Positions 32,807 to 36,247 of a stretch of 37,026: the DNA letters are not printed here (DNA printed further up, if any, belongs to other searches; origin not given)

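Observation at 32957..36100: LRR / caspase-like His-Cys protease / LRR architecture in a secreted 1047-aa protein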

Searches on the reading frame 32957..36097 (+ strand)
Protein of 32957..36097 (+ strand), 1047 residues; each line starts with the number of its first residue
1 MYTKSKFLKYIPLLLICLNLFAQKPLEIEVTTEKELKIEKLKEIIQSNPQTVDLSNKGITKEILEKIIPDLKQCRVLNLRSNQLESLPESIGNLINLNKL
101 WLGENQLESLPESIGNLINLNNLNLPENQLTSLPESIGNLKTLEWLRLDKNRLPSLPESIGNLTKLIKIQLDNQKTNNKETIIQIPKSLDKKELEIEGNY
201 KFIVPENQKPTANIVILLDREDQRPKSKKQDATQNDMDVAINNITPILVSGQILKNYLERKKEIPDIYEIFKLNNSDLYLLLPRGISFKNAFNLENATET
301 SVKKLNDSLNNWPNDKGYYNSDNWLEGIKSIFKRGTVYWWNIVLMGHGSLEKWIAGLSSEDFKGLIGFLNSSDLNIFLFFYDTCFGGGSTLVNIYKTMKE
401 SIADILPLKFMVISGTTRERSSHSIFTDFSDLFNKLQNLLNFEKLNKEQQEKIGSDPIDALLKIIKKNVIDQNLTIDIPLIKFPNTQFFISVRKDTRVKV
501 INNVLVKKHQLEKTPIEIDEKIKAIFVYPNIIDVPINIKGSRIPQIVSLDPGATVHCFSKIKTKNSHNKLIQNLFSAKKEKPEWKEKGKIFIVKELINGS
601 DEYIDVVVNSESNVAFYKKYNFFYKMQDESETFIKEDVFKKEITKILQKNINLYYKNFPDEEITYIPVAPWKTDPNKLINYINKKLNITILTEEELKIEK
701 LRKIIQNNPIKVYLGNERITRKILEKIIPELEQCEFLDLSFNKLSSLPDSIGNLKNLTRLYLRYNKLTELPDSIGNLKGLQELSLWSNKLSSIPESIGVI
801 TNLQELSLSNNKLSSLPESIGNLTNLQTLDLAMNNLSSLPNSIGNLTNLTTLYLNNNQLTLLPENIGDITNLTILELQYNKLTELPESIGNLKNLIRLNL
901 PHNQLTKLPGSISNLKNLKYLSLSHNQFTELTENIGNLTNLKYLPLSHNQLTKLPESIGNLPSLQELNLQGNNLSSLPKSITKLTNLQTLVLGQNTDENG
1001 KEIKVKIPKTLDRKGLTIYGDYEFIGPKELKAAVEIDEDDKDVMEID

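Call 4: search_protein_families(library=pfam, proteins=[window:32957-36097:+], max_evalue=1)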
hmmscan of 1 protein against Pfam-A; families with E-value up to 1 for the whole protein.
window:32957-36097:+ (1047 aa): 9 families
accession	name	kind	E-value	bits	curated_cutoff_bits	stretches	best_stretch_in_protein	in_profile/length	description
PF23598.1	LRR_14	-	9.1e-62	209.3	40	6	933-996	41-104/353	Leucine-rich repeat region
PF12799.13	LRR_4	-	2.2e-46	155.3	27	12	801-840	1-43/44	Leucine Rich repeats (2 copies)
PF13855.12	LRR_8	-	4e-44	148.6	27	9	870-928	1-61/61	Leucine rich repeat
PF00560.39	LRR_1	-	5.1e-29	94.5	20.6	9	802-823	1-23/23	Leucine Rich Repeat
PF23286.1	LRR_13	-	4.5e-16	59.6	30.1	3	734-803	5-76/210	Disease resistance protein RPS4B-like, leucine-rich repeats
PF23211.1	LRR_LRWD1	-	3.3e-07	30.6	28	3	118-209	21-106/190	Leucine-rich repeat and WD repeat-containing protein 1, LRR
PF24758.1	LRR_At5g56370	-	0.0022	18.1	27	0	731-790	13-73/227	FBD-associated F-box protein At5g56370, LRR repeats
PF01985.26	CRS1_YhbY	-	0.014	16.1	27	0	698-742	6-50/84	CRS1 / YhbY (CRM) domain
PF19715.4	DUF6210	-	0.32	11.9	25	0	92-159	21-88/116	Family of unknown function (DUF6210)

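Call 13: search_protein_families(library=ncbifam, proteins=[window:32957-36097:+], max_evalue=1)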
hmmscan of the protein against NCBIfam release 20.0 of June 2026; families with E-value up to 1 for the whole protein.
window:32957-36097:+ (1047 aa): 8 families
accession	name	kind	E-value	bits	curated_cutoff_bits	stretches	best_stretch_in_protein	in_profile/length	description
NF041400.1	XopAE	equivalog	7.2e-65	219.7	600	3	835-992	7-168/478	type III secretion system effector XopAE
NF041381.1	XopAC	subfamily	9.8e-63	212.4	450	4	729-834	86-193/451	XopAC/AvrAC family type III secretion system effector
NF047464.1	FibnectbindLIC11051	equivalog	3.7e-54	184.3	1000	4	738-895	494-652/685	LIC_11051 family fibronectin-binding protein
NF041351.1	XopL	equivalog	4e-49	167.7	500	3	792-991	65-277/497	type III secretion system leucine-rich repeat domain-containing effector XopL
NF011917.0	PRK15387.1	equivalog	6.1e-18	64.2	1243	2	729-976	242-459/788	type III secretion system effector E3 ubiquitin transferase SspH2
NF041860.1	silencer_MvaT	exception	0.12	12.5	180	1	191-233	31-73/125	histone-like nucleoid-structuring protein MvaT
NF008442.0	PRK11288.1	equivalog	0.58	8.4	689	0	872-934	97-157/504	L-arabinose ABC transporter ATP-binding protein AraG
TIGR04308.1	repeat_SSSPR51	repeat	0.85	9.9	35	0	997-1026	5-31/49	SSSPR51 repeat surface protein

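Call 51: search_protein_families(library=padloc, proteins=[window:32957-36097:+], max_evalue=1)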
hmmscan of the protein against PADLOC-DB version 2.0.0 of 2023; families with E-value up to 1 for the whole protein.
window:32957-36097:+ (1047 aa): 1 family
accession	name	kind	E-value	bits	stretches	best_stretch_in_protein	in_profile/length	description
PDLC02971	SP_VI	-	0.0011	17.2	1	38-96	9-58/72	-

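Call 58: find_encoding_contigs(protein=window:32957-36097:+, flank=3000, max_places=3)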
Protein window:32957-36097:+ (1047 aa): no gene with exactly this product is on record in the collection.
